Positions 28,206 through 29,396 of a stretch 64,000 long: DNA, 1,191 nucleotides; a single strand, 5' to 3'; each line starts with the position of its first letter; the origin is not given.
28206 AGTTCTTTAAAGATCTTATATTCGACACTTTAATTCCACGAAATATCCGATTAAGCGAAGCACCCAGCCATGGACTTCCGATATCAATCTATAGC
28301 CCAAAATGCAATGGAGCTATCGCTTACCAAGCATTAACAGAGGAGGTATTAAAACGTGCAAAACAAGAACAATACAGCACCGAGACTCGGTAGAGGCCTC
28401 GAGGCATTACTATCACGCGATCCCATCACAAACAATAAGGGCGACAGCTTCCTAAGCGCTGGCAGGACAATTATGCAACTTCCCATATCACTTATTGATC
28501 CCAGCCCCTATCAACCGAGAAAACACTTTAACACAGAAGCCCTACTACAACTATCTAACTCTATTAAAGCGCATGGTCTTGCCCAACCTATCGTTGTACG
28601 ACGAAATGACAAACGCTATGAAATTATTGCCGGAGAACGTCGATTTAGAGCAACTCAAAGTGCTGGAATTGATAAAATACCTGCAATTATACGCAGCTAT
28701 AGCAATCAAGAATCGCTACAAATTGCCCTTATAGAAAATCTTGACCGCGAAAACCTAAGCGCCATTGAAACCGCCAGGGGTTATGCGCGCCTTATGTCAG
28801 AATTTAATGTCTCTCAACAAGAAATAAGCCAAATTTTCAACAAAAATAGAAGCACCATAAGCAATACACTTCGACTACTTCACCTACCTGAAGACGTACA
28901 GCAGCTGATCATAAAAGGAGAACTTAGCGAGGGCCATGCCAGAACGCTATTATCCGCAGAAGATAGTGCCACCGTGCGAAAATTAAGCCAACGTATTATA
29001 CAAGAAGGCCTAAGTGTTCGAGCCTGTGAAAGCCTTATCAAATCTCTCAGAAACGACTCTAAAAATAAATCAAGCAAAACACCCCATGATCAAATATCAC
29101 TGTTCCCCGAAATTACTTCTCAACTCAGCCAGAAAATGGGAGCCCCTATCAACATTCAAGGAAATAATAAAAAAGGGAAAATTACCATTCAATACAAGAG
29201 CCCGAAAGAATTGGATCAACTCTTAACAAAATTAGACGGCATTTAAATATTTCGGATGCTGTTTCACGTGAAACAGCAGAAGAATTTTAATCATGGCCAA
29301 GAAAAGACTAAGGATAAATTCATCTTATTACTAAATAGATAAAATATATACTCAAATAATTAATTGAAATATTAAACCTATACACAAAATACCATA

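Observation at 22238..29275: Dense cluster of six parS palindromes around parAB, two of them embedded in addB and addA in different reading frames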

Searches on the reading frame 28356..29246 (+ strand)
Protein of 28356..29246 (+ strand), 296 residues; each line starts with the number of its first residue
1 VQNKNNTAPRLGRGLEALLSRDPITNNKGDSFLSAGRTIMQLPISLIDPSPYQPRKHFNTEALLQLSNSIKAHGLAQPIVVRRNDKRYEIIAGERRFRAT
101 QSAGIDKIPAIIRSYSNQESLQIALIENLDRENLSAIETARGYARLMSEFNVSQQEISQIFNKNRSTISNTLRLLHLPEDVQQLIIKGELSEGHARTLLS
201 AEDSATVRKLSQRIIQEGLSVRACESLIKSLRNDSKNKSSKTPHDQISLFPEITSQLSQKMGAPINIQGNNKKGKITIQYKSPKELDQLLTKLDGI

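Call 6: search_protein_families(library=pfam, proteins=[window:28356-29246:+])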
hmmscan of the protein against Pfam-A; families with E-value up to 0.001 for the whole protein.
window:28356-29246:+ (296 aa): 3 families
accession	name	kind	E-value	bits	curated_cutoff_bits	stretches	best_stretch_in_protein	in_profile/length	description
PF02195.25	ParB_N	-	9.8e-35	118.9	26.3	1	38-129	2-94/95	ParB N-terminal domain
PF17762.8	HTH_ParB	-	4.6e-34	117.1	22.6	1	132-232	1-101/102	ParB HTH domain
PF23552.2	ParB_C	-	2.2e-09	37.1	23.8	1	255-293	10-49/50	ParB dimerisation domain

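Call 10: find_homologous_proteins(query=window:28356-29243:+)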
Query window:28356-29243:+ (296 aa): 7998 proteins with E <= 0.001 among 8000 candidates; the best 120 are listed.
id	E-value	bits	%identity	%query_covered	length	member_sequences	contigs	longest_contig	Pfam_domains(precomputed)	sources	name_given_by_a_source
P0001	2.0e-183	626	100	100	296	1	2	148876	PF17762.9,PF23552.3,PF02195.27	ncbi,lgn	ncbi:MAG: ParB/RepB/Spo0J family partition protein [bacterium]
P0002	1.0e-94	335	59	99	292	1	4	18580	PF17762.9,PF23552.3,PF02195.27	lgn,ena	-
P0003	6.1e-88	313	51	98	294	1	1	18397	PF17762.9,PF23552.3,PF02195.27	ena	-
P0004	5.6e-87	310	51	98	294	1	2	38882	PF17762.9,PF23552.3,PF02195.27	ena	-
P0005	1.1e-77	279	52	96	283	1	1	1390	PF17762.9,PF02195.27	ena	-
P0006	1.3e-77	279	49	97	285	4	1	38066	PF17762.9,PF23552.3,PF02195.27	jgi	-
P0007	6.7e-75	270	47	97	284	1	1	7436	PF17762.9,PF02195.27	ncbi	-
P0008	2.4e-74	268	48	98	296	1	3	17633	PF17762.9,PF23552.3,PF02195.27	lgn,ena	-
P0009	4.0e-74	268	47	97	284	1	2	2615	PF17762.9,PF02195.27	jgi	-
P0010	6.7e-74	267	49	98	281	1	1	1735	PF17762.9,PF02195.27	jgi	jgi:ParB family transcriptional regulator, chromosome partitioning protein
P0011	1.2e-73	266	50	96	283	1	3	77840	PF17762.9,PF23552.3,PF02195.27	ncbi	-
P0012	3.0e-73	265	50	96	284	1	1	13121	PF17762.9,PF02195.27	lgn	-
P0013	2.6e-72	262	49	95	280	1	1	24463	PF17762.9,PF23552.3,PF02195.27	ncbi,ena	-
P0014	1.6e-71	259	51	96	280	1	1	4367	PF17762.9,PF02195.27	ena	-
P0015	3.3e-71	258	48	99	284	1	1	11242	PF17762.9,PF23552.3,PF02195.27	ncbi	-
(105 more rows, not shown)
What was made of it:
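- On Chromosomal ParABS centromere (parS array): The organism is uncultured (MAG; call 10).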

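Call 11: find_encoding_contigs(protein=P0002, flank=10000, max_places=4)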
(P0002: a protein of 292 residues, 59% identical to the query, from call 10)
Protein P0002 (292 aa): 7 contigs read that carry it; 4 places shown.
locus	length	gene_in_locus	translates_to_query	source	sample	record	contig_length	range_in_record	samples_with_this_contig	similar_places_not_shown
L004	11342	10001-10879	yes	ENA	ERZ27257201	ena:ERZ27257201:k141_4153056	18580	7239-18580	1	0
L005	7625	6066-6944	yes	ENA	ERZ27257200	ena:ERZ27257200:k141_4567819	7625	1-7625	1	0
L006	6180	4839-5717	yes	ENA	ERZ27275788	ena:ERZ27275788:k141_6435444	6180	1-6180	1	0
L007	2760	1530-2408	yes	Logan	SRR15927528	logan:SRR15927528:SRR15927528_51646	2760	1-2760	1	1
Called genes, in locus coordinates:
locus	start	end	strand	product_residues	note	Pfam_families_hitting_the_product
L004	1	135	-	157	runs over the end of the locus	-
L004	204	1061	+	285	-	PF06574:FAD_syn, PF01687:Flavokinase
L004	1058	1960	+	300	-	PF01040:UbiA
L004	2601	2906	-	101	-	PF08238:Sel1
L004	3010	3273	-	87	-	-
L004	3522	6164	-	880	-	PF00580:UvrD-helicase, PF13087:AAA_12 (faint), PF13245:AAA_19, PF13361:UvrD_C, PF13538:UvrD_C_2 (faint)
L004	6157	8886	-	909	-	PF12705:PDDEXK_1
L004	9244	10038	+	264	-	PF00142:Fer4_NifH (weak), PF01656:CbiA, PF02374:ArsA_ATPase (weak), PF06564:CBP_BcsQ (weak), PF09140:MipZ (faint), PF10609:ParA, PF13614:AAA_31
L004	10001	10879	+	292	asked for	PF02195:ParB_N, PF23552:ParB_C (faint), PF17762:HTH_ParB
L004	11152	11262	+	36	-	-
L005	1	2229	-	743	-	?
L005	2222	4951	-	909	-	PF12705:PDDEXK_1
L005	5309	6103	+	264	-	PF00142:Fer4_NifH (weak), PF01656:CbiA, PF02374:ArsA_ATPase (weak), PF06564:CBP_BcsQ (weak), PF09140:MipZ (faint), PF10609:ParA, PF13614:AAA_31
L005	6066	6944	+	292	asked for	PF02195:ParB_N, PF23552:ParB_C (faint), PF17762:HTH_ParB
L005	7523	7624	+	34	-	?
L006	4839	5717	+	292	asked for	PF02195:ParB_N, PF23552:ParB_C (faint), PF17762:HTH_ParB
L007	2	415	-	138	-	?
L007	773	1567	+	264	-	PF00142:Fer4_NifH (weak), PF01656:CbiA, PF02374:ArsA_ATPase (weak), PF06564:CBP_BcsQ (weak), PF09140:MipZ (faint), PF10609:ParA, PF13614:AAA_31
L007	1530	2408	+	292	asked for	PF02195:ParB_N, PF23552:ParB_C (faint), PF17762:HTH_ParB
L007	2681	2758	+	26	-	?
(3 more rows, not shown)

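Call 12: find_encoding_contigs(protein=P0004, flank=10000, max_places=4)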
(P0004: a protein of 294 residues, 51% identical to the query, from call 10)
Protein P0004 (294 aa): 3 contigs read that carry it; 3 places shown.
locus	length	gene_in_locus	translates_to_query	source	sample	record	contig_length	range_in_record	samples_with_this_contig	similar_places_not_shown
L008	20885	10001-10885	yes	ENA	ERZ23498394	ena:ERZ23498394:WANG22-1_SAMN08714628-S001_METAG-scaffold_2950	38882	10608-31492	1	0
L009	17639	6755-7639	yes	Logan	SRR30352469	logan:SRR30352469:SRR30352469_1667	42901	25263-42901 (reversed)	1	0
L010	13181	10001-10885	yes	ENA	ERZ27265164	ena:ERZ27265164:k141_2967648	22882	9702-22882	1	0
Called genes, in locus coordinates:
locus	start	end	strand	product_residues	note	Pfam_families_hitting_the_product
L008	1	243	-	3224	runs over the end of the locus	PF05860:TPS, PF13332:Fil_haemagg_2 (weak)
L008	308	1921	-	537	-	PF08479:POTRA_2, PF17287:POTRA_3 (weak), PF03865:ShlB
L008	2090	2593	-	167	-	-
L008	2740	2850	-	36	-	-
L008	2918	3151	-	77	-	-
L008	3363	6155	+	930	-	PF12705:PDDEXK_1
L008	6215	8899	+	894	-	PF00580:UvrD-helicase, PF13245:AAA_19, PF13361:UvrD_C, PF13538:UvrD_C_2 (faint)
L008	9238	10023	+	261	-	PF00142:Fer4_NifH (faint), PF01656:CbiA, PF02374:ArsA_ATPase (weak), PF06564:CBP_BcsQ, PF09140:MipZ (faint), PF10609:ParA (weak), PF13614:AAA_31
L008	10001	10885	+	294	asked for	PF02195:ParB_N, PF17762:HTH_ParB, PF23552:ParB_C (weak)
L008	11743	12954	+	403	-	PF01676:Metalloenzyme, PF10143:PhosphMutase, PF01663:Phosphodiest (weak)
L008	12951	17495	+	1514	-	-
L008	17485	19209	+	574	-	PF07244:POTRA, PF01103:Omp85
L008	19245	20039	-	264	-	-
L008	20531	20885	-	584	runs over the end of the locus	-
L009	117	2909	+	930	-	PF12705:PDDEXK_1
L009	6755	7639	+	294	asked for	PF02195:ParB_N, PF17762:HTH_ParB, PF23552:ParB_C (weak)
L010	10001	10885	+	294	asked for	PF02195:ParB_N, PF17762:HTH_ParB, PF23552:ParB_C (weak)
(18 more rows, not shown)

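Call 13: find_encoding_contigs(protein=P0003, flank=10000, max_places=4)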
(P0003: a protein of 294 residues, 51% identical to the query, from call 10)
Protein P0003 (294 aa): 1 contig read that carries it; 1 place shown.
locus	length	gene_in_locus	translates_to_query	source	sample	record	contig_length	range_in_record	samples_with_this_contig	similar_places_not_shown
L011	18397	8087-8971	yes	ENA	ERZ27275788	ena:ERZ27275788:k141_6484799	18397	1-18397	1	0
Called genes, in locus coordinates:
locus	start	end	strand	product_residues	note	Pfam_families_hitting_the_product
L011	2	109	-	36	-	?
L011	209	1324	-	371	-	-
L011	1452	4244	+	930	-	PF12705:PDDEXK_1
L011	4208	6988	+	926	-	PF00580:UvrD-helicase, PF13245:AAA_19, PF13361:UvrD_C, PF13538:UvrD_C_2 (faint)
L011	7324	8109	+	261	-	PF00142:Fer4_NifH (faint), PF01656:CbiA, PF02374:ArsA_ATPase (weak), PF06564:CBP_BcsQ (weak), PF09140:MipZ (faint), PF10609:ParA (weak), PF13614:AAA_31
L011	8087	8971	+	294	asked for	PF02195:ParB_N, PF17762:HTH_ParB, PF23552:ParB_C (weak)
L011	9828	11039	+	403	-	PF01676:Metalloenzyme, PF10143:PhosphMutase, PF01663:Phosphodiest (weak)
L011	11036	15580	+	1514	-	-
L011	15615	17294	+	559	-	PF07244:POTRA (weak), PF01103:Omp85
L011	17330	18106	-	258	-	-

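Call 21: find_encoding_contigs(protein=P0006, flank=10000, max_places=2)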
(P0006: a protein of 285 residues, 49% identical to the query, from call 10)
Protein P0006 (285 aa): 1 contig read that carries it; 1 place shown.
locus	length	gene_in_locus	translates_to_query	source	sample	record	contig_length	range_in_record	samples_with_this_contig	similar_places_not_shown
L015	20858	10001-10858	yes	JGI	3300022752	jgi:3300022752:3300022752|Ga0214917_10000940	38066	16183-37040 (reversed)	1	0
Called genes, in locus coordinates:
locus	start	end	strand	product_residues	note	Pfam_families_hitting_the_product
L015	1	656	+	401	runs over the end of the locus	PF08245:Mur_ligase_M, PF02875:Mur_ligase_C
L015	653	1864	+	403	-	PF01098:FTSW_RODA_SPOVE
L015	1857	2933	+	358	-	PF03033:Glyco_transf_28, PF04101:Glyco_tran_28_C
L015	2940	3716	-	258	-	-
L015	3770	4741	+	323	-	PF17792:ThiD2, PF02581:TMP-TENI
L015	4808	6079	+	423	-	PF00709:Adenylsucc_synt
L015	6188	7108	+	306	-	PF00102:Y_phosphatase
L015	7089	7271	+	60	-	-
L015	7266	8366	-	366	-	PF00072:Response_reg, PF05625:PAXNEB, PF06745:ATPase, PF24336:DUF7504 (weak)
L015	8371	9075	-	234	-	PF06745:ATPase, PF13481:AAA_25 (weak)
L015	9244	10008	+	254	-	PF00142:Fer4_NifH, PF01656:CbiA, PF02374:ArsA_ATPase (weak), PF06564:CBP_BcsQ (faint), PF09140:MipZ (faint), PF10609:ParA (weak), PF13614:AAA_31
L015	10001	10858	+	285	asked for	PF02195:ParB_N, PF17762:HTH_ParB, PF23552:ParB_C (weak)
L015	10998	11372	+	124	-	-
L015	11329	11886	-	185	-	PF02527:GidB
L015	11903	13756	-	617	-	PF01134:GIDA, PF07992:Pyr_redox_2 (weak), PF12831:FAD_oxidored (weak), PF21680:GIDA_C_1st, PF13932:SAM_GIDA_C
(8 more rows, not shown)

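Call 22: find_encoding_contigs(protein=P0011, flank=10000, max_places=2)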
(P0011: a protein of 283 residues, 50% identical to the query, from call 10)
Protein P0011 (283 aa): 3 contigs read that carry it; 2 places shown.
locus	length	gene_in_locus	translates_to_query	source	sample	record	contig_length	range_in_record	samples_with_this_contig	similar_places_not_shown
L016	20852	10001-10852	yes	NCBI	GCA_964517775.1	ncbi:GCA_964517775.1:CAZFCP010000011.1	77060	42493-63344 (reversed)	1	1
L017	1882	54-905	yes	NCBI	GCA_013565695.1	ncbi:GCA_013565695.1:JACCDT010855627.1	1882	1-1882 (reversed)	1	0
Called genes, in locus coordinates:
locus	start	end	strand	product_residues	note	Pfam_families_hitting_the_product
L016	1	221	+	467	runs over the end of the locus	PF00330:Aconitase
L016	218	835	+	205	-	PF00694:Aconitase_C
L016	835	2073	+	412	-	PF07977:FabA, PF22818:ApeI-like, PF25084:LbH_EIF2B (faint), PF00132:Hexapep, PF14602:Hexapep_2 (faint), PF25087:GMPPB_C, PF00132:Hexapep (weak), PF13720:Acetyltransf_11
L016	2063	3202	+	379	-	PF02684:LpxB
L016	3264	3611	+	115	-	PF07963:N_methyl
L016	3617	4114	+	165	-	PF07963:N_methyl (weak)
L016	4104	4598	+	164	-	-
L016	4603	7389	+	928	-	PF05048:NosD (faint)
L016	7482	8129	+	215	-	PF00923:TAL_FSA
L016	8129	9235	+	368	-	-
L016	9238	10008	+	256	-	PF00142:Fer4_NifH (weak), PF01656:CbiA, PF02374:ArsA_ATPase (weak), PF06564:CBP_BcsQ (faint), PF09140:MipZ (weak), PF10609:ParA, PF13614:AAA_31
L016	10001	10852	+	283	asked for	PF02195:ParB_N, PF17762:HTH_ParB, PF23552:ParB_C (weak)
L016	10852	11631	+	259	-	-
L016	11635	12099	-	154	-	PF02674:Colicin_V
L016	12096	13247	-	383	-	PF00155:Aminotran_1_2, PF00266:Aminotran_5, PF01041:DegT_DnrJ_EryC1, PF01053:Cys_Met_Meta_PP (weak)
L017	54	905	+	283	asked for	PF02195:ParB_N, PF17762:HTH_ParB, PF23552:ParB_C (weak)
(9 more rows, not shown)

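Call 23: find_encoding_contigs(protein=P0008, flank=10000, max_places=2)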
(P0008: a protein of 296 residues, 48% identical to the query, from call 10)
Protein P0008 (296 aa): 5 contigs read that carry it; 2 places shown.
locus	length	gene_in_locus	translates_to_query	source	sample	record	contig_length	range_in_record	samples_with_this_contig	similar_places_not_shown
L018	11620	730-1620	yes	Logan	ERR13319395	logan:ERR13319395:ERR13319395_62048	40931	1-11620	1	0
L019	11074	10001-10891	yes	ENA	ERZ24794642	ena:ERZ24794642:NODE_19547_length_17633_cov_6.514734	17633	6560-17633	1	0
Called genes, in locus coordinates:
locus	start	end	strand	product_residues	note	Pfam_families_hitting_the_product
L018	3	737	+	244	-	?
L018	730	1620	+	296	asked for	PF02195:ParB_N, PF17762:HTH_ParB, PF23552:ParB_C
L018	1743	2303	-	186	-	PF02527:GidB, PF13847:Methyltransf_31 (weak), PF02390:Methyltransf_4 (weak)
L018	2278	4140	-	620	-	PF01134:GIDA, PF07992:Pyr_redox_2, PF12831:FAD_oxidored (faint), PF21680:GIDA_C_1st, PF13932:SAM_GIDA_C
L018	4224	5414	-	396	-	-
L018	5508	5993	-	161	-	PF02050:FliJ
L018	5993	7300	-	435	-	PF02874:ATP-synt_ab_N, PF00006:ATP-synt_ab, PF18269:T3SS_ATPase_C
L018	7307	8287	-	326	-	PF02108:FliH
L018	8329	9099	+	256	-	PF01790:LGT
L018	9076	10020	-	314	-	PF00890:FAD_binding_2 (faint), PF07992:Pyr_redox_2, PF12831:FAD_oxidored (weak), PF13738:Pyr_redox_3, PF00070:Pyr_redox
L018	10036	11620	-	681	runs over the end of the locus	PF00912:Transgly, PF00905:Transpeptidase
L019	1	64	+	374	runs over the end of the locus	PF01225:Mur_ligase (weak), PF08245:Mur_ligase_M, PF02875:Mur_ligase_C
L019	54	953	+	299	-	PF00953:Glycos_transf_4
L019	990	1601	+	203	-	PF00160:Pro_isomerase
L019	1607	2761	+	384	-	PF08245:Mur_ligase_M, PF02875:Mur_ligase_C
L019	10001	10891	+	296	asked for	PF02195:ParB_N, PF17762:HTH_ParB, PF23552:ParB_C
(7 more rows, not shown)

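Call 27: search_solved_structures(query=window:28356-29243:+, show_alignments=2, max_evalue=1e-20)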
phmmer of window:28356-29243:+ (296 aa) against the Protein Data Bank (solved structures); distinct sequences matched with E-value up to 1e-20: 11.
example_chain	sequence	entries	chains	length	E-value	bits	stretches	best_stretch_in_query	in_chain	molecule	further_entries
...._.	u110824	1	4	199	2.8e-53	184.4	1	38-232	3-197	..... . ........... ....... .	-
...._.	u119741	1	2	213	4.9e-51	177.1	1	39-242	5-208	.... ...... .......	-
7bnr_A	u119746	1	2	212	3.9e-50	174.1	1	39-242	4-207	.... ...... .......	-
7o0n_A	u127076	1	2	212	4e-50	174.1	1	39-242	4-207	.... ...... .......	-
1vz0_A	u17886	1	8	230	1e-49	172.7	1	34-239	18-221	Chromosome-partitioning protein Spo0J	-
6t1f_A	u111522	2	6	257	6e-46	160.4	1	11-240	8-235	Chromosome-partitioning protein ParB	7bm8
7ol9_A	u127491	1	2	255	1.6e-45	159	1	38-235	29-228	Nucleoid occlusion protein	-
7ng0_A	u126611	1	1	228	8.4e-45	156.6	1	39-236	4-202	Nucleoid occlusion protein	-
7nfu_A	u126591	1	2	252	1.2e-44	156.2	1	39-236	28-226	Nucleoid occlusion protein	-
4umk_A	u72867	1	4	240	4.5e-41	144.4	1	11-234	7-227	PROBABLE CHROMOSOME-PARTITIONING PROTEIN PARB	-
6s6h_A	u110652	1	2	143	1.8e-23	86.7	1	121-240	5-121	Chromosome-partitioning protein ParB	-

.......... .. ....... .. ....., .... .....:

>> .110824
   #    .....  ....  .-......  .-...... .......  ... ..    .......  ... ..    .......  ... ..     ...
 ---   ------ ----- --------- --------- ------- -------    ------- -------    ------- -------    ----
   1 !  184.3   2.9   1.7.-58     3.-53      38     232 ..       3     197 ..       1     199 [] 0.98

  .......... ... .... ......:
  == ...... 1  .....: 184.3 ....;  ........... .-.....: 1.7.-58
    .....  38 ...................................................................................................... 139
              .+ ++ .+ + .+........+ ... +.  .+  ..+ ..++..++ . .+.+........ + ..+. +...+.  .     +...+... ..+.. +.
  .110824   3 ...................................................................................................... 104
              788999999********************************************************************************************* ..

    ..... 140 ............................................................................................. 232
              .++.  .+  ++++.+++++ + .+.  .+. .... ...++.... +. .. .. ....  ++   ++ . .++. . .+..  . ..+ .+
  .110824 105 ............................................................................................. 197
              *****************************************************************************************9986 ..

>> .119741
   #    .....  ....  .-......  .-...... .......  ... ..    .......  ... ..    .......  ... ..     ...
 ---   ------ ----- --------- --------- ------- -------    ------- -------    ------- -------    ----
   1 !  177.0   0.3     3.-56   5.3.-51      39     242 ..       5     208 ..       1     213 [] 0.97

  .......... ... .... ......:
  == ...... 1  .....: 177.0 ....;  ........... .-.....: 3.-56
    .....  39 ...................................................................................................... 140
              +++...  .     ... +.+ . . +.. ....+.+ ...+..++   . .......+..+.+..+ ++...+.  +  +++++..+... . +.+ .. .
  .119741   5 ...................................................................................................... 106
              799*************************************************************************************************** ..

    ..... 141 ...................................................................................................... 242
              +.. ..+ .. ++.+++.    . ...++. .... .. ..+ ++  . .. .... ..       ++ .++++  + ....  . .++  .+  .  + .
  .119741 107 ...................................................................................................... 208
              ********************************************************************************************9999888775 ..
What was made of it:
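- The B. subtilis Spo0J structure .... is the best match in a PDB sequence search (E 2.8e-53), with GERRFRA aligned (call 27).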

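Call 39: search_protein_families(library=ncbifam, proteins=[window:28356-29246:+])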
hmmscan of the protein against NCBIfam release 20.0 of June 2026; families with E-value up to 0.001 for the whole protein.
window:28356-29246:+ (296 aa): 7 families
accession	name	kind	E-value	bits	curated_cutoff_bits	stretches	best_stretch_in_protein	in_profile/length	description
TIGR04285.1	nucleoid_noc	exception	3.1e-71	239.7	315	1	39-242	2-206/255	nucleoid occlusion protein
TIGR00180.1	parB_part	domain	1.2e-54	184.9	58.45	1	38-214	4-185/186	ParB/RepB/Spo0J family partition protein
TIGR03734.1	PRTRC_parB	hypoth_equivalog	1.2e-29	103.3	278.6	1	52-231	6-189/555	PRTRC system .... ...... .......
TIGR03454.1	partition_RepB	equivalog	4.1e-22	79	201.5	1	32-188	57-215/325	plasmid partitioning protein RepB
NF010440.0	PRK13866.1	equivalog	6.3e-12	45.3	522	1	31-185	57-214/336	plasmid partitioning protein RepB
NF010406.0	PRK13832.1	subfamily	1.1e-11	44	640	1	53-201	18-170/578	plasmid partitioning protein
NF053625.1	SerKinSerKArch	equivalog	0.00056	19.1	380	0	53-119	25-94/244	ADP-dependent L-serine kinase SerK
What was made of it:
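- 28356..29246 (+): parB (296 aa; ParB_N with GERRFRA, HTH_ParB, ParB_C). calls 6, 27, 39, 10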

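Call 48: find_encoding_contigs(protein=P0013, flank=10000, max_places=1)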
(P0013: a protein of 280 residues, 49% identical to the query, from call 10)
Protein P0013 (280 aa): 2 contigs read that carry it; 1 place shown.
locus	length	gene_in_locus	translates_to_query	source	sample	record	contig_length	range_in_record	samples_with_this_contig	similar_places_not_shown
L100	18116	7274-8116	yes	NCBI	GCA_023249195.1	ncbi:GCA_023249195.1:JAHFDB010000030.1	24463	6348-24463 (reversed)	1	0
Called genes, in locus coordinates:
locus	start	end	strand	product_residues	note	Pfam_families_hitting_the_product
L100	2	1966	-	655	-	?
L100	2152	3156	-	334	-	PF00072:Response_reg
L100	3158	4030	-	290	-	PF13344:Hydrolase_6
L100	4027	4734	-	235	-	PF01522:Polysacc_deac_1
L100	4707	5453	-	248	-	PF00288:GHMP_kinases_N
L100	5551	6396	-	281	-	PF13623:SurA_N_2, PF13624:SurA_N_3, PF13145:Rotamase_2, PF00639:Rotamase, PF13616:Rotamase_3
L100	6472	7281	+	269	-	PF10609:ParA, PF00142:Fer4_NifH, PF00448:SRP54 (faint), PF01656:CbiA, PF02374:ArsA_ATPase (weak), PF06564:CBP_BcsQ, PF09140:MipZ (weak), PF13614:AAA_31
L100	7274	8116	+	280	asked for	PF02195:ParB_N, PF17762:HTH_ParB, PF23552:ParB_C (weak)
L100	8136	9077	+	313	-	PF00490:ALAD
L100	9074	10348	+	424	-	PF00202:Aminotran_3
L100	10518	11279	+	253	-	-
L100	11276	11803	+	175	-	-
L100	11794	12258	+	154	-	-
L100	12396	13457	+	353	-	PF00291:PALP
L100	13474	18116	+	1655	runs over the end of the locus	-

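Call 49: find_encoding_contigs(protein=P0012, flank=10000, max_places=1)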
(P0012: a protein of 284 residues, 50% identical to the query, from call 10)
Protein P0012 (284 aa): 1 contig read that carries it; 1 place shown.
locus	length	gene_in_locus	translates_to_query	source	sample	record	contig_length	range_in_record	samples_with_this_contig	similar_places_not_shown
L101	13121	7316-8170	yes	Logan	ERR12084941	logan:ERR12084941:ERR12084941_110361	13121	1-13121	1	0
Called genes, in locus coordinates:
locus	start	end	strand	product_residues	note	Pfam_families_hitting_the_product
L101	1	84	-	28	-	?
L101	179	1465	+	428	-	PF00712:DNA_pol3_beta, PF02767:DNA_pol3_beta_2, PF02768:DNA_pol3_beta_3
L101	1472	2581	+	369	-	PF02463:SMC_N (weak), PF13476:AAA_23 (faint), PF13304:AAA_21 (faint)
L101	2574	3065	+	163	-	PF05258:DciA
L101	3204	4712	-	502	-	PF02878:PGM_PMM_I, PF02879:PGM_PMM_II, PF02880:PGM_PMM_III, PF00408:PGM_PMM_IV (weak)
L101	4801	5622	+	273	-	PF00809:Pterin_bind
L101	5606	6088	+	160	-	PF01288:HPPK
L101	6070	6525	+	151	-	PF02367:TsaE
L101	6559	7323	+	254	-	PF00142:Fer4_NifH (weak), PF00448:SRP54 (faint), PF01656:CbiA, PF02374:ArsA_ATPase (weak), PF06564:CBP_BcsQ, PF09140:MipZ (faint), PF10609:ParA, PF13614:AAA_31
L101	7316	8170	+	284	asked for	PF02195:ParB_N, PF17762:HTH_ParB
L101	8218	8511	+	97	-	PF01197:Ribosomal_L31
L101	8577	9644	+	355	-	PF03462:PCRF, PF00472:RF-1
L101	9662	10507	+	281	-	PF17827:PrmC_N, PF05175:MTS (weak), PF13847:Methyltransf_31 (weak), PF13649:Methyltransf_25 (weak)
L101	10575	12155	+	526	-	-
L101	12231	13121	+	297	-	?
